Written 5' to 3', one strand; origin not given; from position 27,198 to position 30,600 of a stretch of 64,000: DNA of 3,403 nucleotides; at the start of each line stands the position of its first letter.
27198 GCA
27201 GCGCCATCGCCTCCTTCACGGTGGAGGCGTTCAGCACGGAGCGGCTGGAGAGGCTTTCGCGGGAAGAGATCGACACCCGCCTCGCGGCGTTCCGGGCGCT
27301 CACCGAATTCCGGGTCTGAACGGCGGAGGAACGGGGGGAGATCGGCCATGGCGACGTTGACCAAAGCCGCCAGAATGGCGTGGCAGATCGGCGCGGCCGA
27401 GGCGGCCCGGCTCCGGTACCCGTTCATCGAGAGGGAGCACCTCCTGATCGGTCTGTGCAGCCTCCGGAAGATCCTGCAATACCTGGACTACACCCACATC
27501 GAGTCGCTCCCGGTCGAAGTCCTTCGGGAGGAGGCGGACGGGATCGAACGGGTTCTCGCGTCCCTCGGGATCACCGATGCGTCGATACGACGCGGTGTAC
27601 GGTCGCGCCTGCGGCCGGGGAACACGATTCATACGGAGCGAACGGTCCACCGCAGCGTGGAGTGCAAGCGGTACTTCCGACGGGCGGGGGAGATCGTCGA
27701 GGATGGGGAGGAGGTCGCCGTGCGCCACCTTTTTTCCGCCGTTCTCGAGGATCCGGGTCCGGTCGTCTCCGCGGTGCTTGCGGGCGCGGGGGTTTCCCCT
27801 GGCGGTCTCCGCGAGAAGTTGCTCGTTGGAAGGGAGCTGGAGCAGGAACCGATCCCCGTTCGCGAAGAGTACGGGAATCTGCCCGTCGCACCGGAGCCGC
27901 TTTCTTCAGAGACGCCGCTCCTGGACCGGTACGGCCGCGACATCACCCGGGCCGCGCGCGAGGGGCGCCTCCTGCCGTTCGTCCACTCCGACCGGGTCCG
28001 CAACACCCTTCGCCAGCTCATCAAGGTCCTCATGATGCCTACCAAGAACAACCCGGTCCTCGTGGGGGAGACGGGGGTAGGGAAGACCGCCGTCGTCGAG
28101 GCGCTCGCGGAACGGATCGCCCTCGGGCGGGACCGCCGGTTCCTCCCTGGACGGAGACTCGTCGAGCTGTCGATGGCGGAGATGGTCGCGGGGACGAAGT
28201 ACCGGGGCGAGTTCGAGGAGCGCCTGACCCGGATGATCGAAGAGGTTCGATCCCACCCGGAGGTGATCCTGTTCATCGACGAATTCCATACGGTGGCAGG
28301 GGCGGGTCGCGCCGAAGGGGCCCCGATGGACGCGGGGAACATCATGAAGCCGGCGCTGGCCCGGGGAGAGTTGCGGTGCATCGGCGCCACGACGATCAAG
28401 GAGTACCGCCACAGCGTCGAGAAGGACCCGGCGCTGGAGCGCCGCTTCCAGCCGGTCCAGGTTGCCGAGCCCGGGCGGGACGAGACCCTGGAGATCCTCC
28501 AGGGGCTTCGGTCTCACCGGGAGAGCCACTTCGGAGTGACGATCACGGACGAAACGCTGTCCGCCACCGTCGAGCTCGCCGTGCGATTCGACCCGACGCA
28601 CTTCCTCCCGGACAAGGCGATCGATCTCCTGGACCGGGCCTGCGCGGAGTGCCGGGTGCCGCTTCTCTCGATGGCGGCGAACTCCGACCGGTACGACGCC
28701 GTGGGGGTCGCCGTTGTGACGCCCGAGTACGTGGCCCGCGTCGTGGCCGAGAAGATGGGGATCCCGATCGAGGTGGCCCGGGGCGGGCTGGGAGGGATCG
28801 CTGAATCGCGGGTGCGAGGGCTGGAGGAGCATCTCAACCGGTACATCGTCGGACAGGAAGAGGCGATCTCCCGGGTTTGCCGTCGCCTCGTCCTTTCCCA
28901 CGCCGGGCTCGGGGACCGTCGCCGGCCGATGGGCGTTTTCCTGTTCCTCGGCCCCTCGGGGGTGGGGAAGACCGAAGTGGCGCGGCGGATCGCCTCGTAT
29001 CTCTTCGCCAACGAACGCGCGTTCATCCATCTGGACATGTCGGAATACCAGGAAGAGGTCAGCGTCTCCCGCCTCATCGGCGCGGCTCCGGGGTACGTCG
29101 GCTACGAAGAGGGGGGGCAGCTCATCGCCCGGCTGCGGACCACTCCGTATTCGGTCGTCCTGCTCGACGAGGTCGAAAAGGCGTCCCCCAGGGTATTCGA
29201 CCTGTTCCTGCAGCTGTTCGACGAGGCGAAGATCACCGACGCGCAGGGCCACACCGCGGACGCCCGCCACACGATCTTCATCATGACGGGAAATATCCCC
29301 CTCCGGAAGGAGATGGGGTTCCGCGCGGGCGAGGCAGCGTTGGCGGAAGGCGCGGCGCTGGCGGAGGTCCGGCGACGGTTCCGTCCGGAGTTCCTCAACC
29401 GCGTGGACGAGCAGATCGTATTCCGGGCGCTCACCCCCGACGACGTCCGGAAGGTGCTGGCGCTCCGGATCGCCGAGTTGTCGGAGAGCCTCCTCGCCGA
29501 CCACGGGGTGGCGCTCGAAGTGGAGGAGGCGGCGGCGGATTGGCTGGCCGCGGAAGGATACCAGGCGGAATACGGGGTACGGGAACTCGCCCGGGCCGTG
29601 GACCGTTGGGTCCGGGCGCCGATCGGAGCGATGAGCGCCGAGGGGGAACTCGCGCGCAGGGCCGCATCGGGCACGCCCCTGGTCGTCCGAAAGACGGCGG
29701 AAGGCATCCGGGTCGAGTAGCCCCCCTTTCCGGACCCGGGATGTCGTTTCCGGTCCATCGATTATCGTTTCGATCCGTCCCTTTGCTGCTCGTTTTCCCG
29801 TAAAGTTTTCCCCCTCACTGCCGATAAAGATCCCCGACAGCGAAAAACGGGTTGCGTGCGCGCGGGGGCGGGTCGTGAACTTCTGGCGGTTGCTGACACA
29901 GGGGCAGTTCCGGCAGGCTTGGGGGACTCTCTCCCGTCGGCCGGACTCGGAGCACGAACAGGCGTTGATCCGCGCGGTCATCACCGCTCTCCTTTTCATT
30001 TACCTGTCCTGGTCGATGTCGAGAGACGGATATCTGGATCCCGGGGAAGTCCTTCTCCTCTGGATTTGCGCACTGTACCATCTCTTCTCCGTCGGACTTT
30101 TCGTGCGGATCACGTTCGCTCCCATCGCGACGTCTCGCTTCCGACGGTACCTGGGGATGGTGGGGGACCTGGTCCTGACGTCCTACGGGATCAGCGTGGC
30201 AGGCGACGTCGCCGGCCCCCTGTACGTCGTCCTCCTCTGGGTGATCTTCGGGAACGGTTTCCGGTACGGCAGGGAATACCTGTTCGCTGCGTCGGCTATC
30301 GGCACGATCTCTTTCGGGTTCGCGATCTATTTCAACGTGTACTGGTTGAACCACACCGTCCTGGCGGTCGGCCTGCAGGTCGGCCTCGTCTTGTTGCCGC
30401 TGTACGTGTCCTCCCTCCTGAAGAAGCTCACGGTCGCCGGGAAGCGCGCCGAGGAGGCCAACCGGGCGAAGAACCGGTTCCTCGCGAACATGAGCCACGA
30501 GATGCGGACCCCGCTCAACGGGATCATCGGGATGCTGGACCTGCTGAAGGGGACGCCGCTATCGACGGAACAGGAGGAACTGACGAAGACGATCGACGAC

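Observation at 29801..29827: Perfect sigma-28 consensus promoter in front of the DSF sensor kinase gene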

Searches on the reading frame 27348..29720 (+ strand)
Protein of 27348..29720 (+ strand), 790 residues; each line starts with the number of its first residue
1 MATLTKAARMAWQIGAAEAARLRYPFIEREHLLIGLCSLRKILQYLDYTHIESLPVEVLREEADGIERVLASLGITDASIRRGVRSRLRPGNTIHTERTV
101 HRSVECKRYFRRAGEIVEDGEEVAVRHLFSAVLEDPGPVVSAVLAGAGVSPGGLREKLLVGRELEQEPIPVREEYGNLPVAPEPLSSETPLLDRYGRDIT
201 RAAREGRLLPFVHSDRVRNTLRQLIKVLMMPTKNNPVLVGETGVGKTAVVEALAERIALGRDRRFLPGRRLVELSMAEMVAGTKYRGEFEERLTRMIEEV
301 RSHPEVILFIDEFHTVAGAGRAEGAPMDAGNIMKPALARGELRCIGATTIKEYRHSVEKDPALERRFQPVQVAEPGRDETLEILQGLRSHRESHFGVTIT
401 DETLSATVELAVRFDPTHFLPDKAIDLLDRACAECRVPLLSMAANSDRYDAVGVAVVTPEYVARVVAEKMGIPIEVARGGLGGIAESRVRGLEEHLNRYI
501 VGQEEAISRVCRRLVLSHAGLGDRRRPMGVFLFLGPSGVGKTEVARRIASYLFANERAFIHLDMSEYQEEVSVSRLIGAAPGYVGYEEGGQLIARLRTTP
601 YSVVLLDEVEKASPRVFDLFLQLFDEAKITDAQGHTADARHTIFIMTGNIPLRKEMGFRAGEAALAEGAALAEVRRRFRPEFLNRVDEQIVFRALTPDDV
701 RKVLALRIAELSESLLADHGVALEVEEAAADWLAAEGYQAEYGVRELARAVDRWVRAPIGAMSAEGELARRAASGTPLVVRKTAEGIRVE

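Call 7: search_protein_families(library=pfam, proteins=[window:27348-29720:+])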
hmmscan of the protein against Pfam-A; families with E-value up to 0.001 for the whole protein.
window:27348-29720:+ (790 aa): 20 families
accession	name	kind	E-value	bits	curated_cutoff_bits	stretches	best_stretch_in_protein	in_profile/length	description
PF07724.20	AAA_2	-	1.3e-58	198.1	27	1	526-688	1-165/166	AAA domain (Cdc48 subfamily)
PF00004.35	AAA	-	3.5e-23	82.9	21.2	2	237-350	2-110/131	ATPase family associated with various cellular activities (AAA)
PF17871.7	AAA_lid_9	-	3.3e-19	69.2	22.8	1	378-438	3-63/104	AAA lid domain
PF07728.20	AAA_5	-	8.5e-15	55.4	22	1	531-651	2-124/139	AAA domain (dynein-related subfamily)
PF10431.15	ClpB_D2-small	-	8.7e-14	51.8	21.9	1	695-769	1-74/81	C-terminal, D2-small domain, of ClpB protein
PF13191.12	AAA_16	-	4.2e-11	44.1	32.6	1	211-268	2-58/167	AAA ATPase domain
PF00158.32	Sigma54_activat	-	4.8e-11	43.1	20.2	1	532-654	26-147/168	Sigma-54 interaction domain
PF13401.12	AAA_22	-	4.6e-10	40.4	27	0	233-316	5-96/130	AAA domain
PF05621.17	TniB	-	5.5e-07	29.7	22.4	0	204-255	6-57/189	Bacterial TniB protein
PF01695.23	IstB_IS21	-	1.2e-05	25.4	24.1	0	220-296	79-151/238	IstB-like ATP binding protein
PF02861.25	Clp_N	-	1.3e-05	25.7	20.7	0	123-158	13-48/53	Clp amino terminal domain, pathogenicity island component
PF12775.13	AAA_7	-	1.8e-05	24.8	25.8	0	228-256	28-56/181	P-loop containing dynein motor region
PF20720.3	nSTAND3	-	2.2e-05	24.7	27.2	0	530-564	19-53/155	Novel STAND NTPase 3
PF13238.12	AAA_18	-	3.2e-05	24.8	29.4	0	238-315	3-82/128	AAA domain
PF07726.17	AAA_3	-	8.4e-05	22.9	27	0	600-665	62-126/131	ATPase family associated with various cellular activities (AAA)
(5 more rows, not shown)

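Call 31: search_protein_families(library=ncbifam, proteins=[window:27348-29720:+], max_evalue=0.01)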
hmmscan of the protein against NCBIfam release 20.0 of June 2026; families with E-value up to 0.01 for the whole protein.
window:27348-29720:+ (790 aa): 40 families (the best 25 are shown)
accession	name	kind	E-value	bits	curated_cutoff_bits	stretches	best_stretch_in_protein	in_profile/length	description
TIGR03346.1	chaperone_ClpB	equivalog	2.2e-194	648.3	1232.1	2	54-448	29-409/853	ATP-dependent chaperone ClpB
TIGR02639.1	ClpA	equivalog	2.6e-169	564.8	993.15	1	80-760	57-716/734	ATP-dependent Clp protease ATP-binding subunit ClpA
TIGR03345.1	VI_ClpV1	equivalog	8.9e-165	550.3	884.95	2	50-438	25-413/852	type VI secretion system ATPase TssH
NF008118.0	PRK10865.1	equivalog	1.3e-155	519.5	1417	2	192-450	161-416/857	ATP-dependent chaperone ClpB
NF033606.1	heat_AAA_ClpK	exception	8.1e-151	503.8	1900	2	187-436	260-508/949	heat shock survival AAA family ATPase ClpK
NF033607.0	disagg_AAA_ClpG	exception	3.2e-148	495.3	1900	2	187-447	239-498/932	AAA family protein disaggregase ClpG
NF008263.0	PRK11034.1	equivalog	3e-134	448.7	1350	1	192-760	169-717/758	ATP-dependent Clp protease ATP-binding subunit ClpA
TIGR00390.1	hslU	equivalog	2.9e-09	36.4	362.45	1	494-571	8-87/441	ATP-dependent protease ATPase subunit HslU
TIGR03922.1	T7SS_EccA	equivalog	2.6e-08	32.9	466.65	1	232-413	311-489/557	type VII secretion AAA-ATPase EccA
NF003745.1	PRK05342.1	equivalog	3.1e-07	29.6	359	0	232-257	108-133/418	ATP-dependent Clp protease ATP-binding subunit ClpX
TIGR03499.1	FlhF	equivalog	7.5e-07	29.4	174.15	0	216-260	176-225/286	flagellar biosynthesis GTPase FlhF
NF003229.0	PRK04195.1-5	equivalog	1.3e-06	27.5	280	0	212-258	20-69/413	replication factor C large subunit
NF009067.0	PRK12402.1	equivalog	2e-06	27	317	1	211-303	17-102/340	replication factor C small subunit 2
TIGR02881.1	spore_V_K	equivalog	2.3e-06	26.9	422.95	1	209-395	24-198/261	stage V sporulation protein K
TIGR00763.1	lon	equivalog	3.7e-06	25.7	608.05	1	530-613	355-433/795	endopeptidase La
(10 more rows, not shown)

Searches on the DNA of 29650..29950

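Call 69: search_rna_families(source=window, start=29650, end=29950, threshold=evalue, max_evalue=1)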
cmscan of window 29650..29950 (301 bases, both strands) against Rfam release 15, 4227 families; matches with E-value up to 1: 2.
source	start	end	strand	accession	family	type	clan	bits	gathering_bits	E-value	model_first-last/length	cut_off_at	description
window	29698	29752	+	RF03329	mir-4743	Gene; miRNA;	-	17.8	72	0.36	22-78/101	no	mir-4743 microRNA precursor family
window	29728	29757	-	RF03108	Methylosinus-1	Gene; sRNA;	-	12.4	145.1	0.88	1-214/214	no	Methylosinus-1 RNA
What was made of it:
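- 29834..29874 (+): Predicted transcription start (about 29834-29836, inferred from the usual 7-8 nt after the -10 element) and a ~40-nt leader with a G-rich ribosome-binding site (GGGGG, 29864-29868). No Rfam family matches the leader (call 69).
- No Rfam match (call 69).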

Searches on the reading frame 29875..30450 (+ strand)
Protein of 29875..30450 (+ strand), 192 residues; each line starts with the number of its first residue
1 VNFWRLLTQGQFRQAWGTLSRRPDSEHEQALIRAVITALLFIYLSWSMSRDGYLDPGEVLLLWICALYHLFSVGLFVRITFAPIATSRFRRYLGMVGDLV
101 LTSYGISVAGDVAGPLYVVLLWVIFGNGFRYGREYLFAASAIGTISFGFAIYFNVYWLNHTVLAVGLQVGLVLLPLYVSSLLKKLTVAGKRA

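Call 22: find_related_loci(query=A1, collection=metagenome_contigs, flank=4000)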
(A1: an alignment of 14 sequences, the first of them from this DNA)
Query A1 (190 aa) in metagenome_contigs; peptide patterns used: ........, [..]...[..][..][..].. (x = any residue, [..] = any of these).
600 stretches matched a pattern (row limit reached: there are more); 524 encode a relative of the query (tblastn E <= 1e-3); the best 80 are kept; 80 distinct loci.
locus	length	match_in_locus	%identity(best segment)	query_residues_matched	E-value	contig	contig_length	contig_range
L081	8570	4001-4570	91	1-190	2e-112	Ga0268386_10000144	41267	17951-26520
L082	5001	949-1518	91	1-190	2e-112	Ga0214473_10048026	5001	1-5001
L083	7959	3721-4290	86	1-190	1e-110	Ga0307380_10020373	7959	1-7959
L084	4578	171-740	87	1-190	6e-110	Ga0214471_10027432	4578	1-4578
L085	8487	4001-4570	79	1-190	1e-102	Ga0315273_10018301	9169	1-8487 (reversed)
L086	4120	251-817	77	1-190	3e-96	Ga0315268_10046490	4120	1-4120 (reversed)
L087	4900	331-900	74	1-190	1e-94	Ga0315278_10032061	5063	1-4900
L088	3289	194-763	74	1-190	8e-96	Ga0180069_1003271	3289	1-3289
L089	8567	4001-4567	76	1-190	9e-94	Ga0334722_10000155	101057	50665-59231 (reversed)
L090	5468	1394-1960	74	1-190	6e-94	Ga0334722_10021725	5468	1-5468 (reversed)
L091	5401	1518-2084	75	1-190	2e-93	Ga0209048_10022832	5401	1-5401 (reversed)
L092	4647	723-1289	75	1-190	6e-92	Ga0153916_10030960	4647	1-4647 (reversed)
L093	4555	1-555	74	6-190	4e-91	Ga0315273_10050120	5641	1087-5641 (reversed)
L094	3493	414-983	71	1-190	3e-90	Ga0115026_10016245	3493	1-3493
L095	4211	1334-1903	71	1-190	8e-90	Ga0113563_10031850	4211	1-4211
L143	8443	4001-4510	49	19-188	4e-48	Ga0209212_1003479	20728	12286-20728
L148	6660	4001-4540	50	8-188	3e-46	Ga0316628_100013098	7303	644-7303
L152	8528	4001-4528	47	12-188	9e-42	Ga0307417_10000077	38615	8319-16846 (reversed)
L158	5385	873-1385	44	19-190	8e-40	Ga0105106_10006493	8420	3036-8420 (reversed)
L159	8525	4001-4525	47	13-188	2e-39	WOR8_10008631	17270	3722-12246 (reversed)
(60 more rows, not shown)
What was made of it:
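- Tried and rejected: The sensor-domain alignment worked much better on metagenome contigs (call 22).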

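Call 34: find_homologous_proteins(query=A1, max_evalue=0.001)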
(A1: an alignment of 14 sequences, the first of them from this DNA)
Query A1 (14 sequences) (190 aa, profile of the alignment): 138 proteins with E <= 0.001 among 8000 candidates; the best 120 are listed.
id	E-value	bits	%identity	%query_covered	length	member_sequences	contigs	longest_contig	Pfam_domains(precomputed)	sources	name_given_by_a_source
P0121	8.2e-99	347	75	100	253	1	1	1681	PF00512.32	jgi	jgi:two-component system sensor histidine kinase RpfC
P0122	6.2e-90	318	64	97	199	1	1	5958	-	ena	-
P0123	8.6e-86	305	59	97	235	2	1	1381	-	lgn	-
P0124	1.0e-60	223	58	83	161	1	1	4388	-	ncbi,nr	ncbi:MAG TPA: hypothetical protein VFT11_05260, partial [Candidatus Deferrimicrobiaceae bacterium]|n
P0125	5.1e-59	217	59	76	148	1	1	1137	-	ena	-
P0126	1.4e-53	200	47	93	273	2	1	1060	PF00512.32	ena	-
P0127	2.7e-52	195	49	91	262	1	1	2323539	PF25323.3,PF00512.32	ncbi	ncbi:MAG: hybrid sensor histidine kinase/response regulator, partial [Deltaproteobacteria bacterium]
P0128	4.7e-50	188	48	82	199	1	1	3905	-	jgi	jgi:two-component system sensor histidine kinase RpfC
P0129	4.6e-49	185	74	58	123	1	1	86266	-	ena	-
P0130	8.7e-43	164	45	88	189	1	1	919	-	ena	-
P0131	9.0e-43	164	44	91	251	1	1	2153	PF00512.32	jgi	-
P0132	1.9e-42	163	67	57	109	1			-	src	-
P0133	4.5e-42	162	38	96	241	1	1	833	PF00512.32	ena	-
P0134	1.0e-39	154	44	91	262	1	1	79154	PF00512.32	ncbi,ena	-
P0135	4.0e-39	152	41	79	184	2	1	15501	-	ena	-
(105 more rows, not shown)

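Call 37: search_protein_families(library=pfam, proteins=[window:29875-30450:+, P0127], max_evalue=10)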
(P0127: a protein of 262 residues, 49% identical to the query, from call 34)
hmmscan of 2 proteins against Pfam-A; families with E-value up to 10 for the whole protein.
window:29875-30450:+ (192 aa): 2 families
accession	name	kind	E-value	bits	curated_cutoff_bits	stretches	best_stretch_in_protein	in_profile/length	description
PF04725.17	PsbR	-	1.3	9.9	22.5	1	45-77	58-90/98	Photosystem II 10 kDa polypeptide PsbR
PF20447.3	DUF6704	-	2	9.1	27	1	138-173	20-54/68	Family of unknown function (DUF6704)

P0127 (262 aa): 12 families
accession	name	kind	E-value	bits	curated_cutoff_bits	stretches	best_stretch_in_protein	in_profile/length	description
PF00512.31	HisKA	-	6.1e-24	84.3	26.9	1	189-254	1-66/66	His Kinase A (phospho-acceptor) domain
PF25323.1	6TM_PilS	-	8.4e-06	26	27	1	23-181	17-182/189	PilS-like transmembrane domain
PF08570.15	DUF1761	-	0.056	14.1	31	1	25-91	51-113/123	Protein of unknown function (DUF1761)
PF08592.16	Anthrone_oxy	-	0.063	13.9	27.3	1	119-192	4-77/106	Anthrone oxygenase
PF05656.20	DUF805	-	0.073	14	25.7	1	124-195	10-82/111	Protein of unknown function (DUF805)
PF11086.13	DUF2878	-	0.082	13.6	27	1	58-164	25-139/154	Protein of unknown function (DUF2878)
PF05568.16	ASFV_J13L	-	0.24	11.6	23.6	1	22-46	37-61/189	African swine fever virus J13L protein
PF01312.24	Bac_export_2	-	0.32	10.6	24.4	1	1-68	116-184/335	FlhB HrpN YscU SpaS Family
PF03647.18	Tmemb_14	-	0.45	11.6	24.8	1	149-173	21-45/92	Transmembrane proteins 14C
PF06749.17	DUF1218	-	0.46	11.4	25.3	1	30-100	13-81/95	Protein of unknown function (DUF1218)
PF20563.3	DUF6773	-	3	8.1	27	1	20-70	45-135/163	Family of unknown function (DUF6773)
PF06813.19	Nodulin-like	-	6.4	6.6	24.7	1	83-143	41-101/250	Nodulin-like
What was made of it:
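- A relative's sensor domain matches the PilS-like 6TM model just below threshold (26.0 bits against a cutoff of 27; call 37).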

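Call 72: search_protein_families(library=pfam, proteins=[L158:1-804:+, L158:810-3371:+], max_evalue=0.001)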
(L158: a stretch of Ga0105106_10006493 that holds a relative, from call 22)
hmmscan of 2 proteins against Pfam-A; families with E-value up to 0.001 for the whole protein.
L158:1-804:+ (267 aa): 2 families
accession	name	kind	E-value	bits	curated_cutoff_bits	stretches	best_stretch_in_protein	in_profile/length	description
PF13487.12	HD_5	-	2.5e-38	131.9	27.2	1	86-239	15-169/170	HD domain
PF01966.28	HD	-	5.1e-24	85.2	22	1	87-208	3-115/116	HD domain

L158:810-3371:+ (853 aa): 4 families
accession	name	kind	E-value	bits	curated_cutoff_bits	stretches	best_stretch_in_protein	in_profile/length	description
PF02518.31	HATPase_c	-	2.5e-31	108.8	26.4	1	312-426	1-109/111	Histidine kinase-, DNA gyrase B-, and HSP90-like ATPase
PF00072.30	Response_reg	-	1.6e-26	93.1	30.2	1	596-707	1-110/111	Response regulator receiver domain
PF00512.31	HisKA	-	2.5e-23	82.3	26.9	1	200-265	1-66/66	His Kinase A (phospho-acceptor) domain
PF01627.28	Hpt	-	7e-10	39.5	24.6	1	757-809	3-55/84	Hpt domain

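Call 75: search_protein_families(library=pfam, proteins=[L152:2739-3749:+, L152:3-2108:-, L143:2543-3793:+, L159:86-2047:+, L148:1045-2136:+, L148:2189-3820:-, L152:7545-8528:+, L143:7650-8441:+, L159:7691-8524:+, L143:2-799:-], max_evalue=0.0001)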
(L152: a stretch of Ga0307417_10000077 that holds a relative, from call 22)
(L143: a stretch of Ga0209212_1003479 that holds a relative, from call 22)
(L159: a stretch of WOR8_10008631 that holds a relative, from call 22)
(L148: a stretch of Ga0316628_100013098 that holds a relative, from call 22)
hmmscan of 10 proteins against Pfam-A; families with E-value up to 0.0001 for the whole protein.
L152:2739-3749:+ (336 aa): 2 families
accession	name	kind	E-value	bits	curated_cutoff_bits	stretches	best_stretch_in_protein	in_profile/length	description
PF08240.17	ADH_N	-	9.1e-32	109.9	23.5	1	24-137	1-104/104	Alcohol dehydrogenase GroES-like domain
PF00107.32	ADH_zinc_N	-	1.5e-19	70.7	31.8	1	176-300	1-128/129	Zinc-binding dehydrogenase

L152:3-2108:- (702 aa): 8 families
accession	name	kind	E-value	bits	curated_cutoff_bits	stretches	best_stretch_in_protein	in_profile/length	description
PF13426.13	PAS_9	-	3.4e-20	72.7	27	2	303-412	2-102/103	PAS domain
PF08448.16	PAS_4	-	5e-20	72.2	23.1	1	432-543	1-110/110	PAS fold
PF00989.32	PAS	-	2.2e-17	63.5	22.6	2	431-538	6-113/113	PAS fold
PF13185.12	GAF_2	-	1.3e-12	48.5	28.6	1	139-278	6-135/136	GAF domain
PF13188.13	PAS_8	-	6.2e-12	45.4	21.8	1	302-345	11-55/65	PAS domain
PF08447.18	PAS_3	-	1e-09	39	25.6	1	450-531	3-85/89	PAS fold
PF00512.31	HisKA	-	2.8e-08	34.1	26.9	1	558-620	3-64/66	His Kinase A (phospho-acceptor) domain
PF01590.32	GAF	-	3.7e-06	28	22.4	1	163-278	34-133/133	GAF domain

L143:2543-3793:+ (416 aa): 2 families
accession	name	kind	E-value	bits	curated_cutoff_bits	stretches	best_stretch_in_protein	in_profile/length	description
PF07690.21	MFS_1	-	2.2e-30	106.2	33.4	2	21-314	2-291/347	Major Facilitator Superfamily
PF13000.13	Acatn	-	1e-09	37.9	23.7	1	23-100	8-85/546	Acetyl-coenzyme A transporter 1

L159:86-2047:+ (653 aa): 2 families
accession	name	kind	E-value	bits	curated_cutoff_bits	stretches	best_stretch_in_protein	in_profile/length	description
PF00122.25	E1-E2_ATPase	-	6.9e-55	185.8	28.1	1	144-327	2-179/181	E1-E2 ATPase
PF00702.32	Hydrolase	-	9.5e-30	104.9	26.4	1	345-560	1-191/191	haloacid dehalogenase-like hydrolase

L148:1045-2136:+ (363 aa): 3 families
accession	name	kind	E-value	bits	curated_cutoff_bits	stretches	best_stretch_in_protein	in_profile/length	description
PF08240.17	ADH_N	-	8e-30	103.6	23.5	1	51-164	1-104/104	Alcohol dehydrogenase GroES-like domain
PF00107.32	ADH_zinc_N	-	4.2e-22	78.9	31.8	1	203-327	1-128/129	Zinc-binding dehydrogenase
PF13602.12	ADH_zinc_N_2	-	4.9e-06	27.9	27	1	235-356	1-129/134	Zinc-binding dehydrogenase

L148:2189-3820:- (543 aa): 3 families
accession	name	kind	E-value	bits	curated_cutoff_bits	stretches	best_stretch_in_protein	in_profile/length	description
PF13282.11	DUF4070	-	1.4e-19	71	22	1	372-512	1-141/144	Domain of unknown function (DUF4070)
PF04055.27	Radical_SAM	-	2e-14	54.5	29.5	1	185-339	1-152/166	Radical SAM superfamily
PF02310.24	B12-binding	-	1.7e-07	31.6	32.1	1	45-141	10-118/121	B12 binding domain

L152:7545-8528:+ (328 aa): 2 families
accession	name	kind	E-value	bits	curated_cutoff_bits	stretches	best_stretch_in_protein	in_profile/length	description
PF07690.21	MFS_1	-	8e-17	61.6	33.4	1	130-318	2-187/347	Major Facilitator Superfamily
PF13000.13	Acatn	-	1.7e-11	43.8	23.7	1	129-211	5-87/546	Acetyl-coenzyme A transporter 1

L143:7650-8441:+ (264 aa): 1 family
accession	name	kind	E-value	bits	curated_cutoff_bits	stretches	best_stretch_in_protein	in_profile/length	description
PF01790.23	LGT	-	4e-34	118.4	24.9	1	10-263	4-229/240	Prolipoprotein diacylglyceryl transferase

L159:7691-8524:+ (278 aa): 2 families
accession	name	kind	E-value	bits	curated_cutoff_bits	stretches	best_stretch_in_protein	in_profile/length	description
PF07690.21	MFS_1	-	6.8e-19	68.4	33.4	1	56-268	2-215/347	Major Facilitator Superfamily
PF13000.13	Acatn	-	8.5e-12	44.8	23.7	1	58-136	8-90/546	Acetyl-coenzyme A transporter 1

L143:2-799:- (266 aa): 2 families
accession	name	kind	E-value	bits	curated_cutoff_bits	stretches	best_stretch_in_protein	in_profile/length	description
PF13185.12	GAF_2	-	1.1e-13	52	28.6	1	121-263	3-135/136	GAF domain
PF01590.32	GAF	-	2.8e-08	34.8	22.4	1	127-263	11-133/133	GAF domain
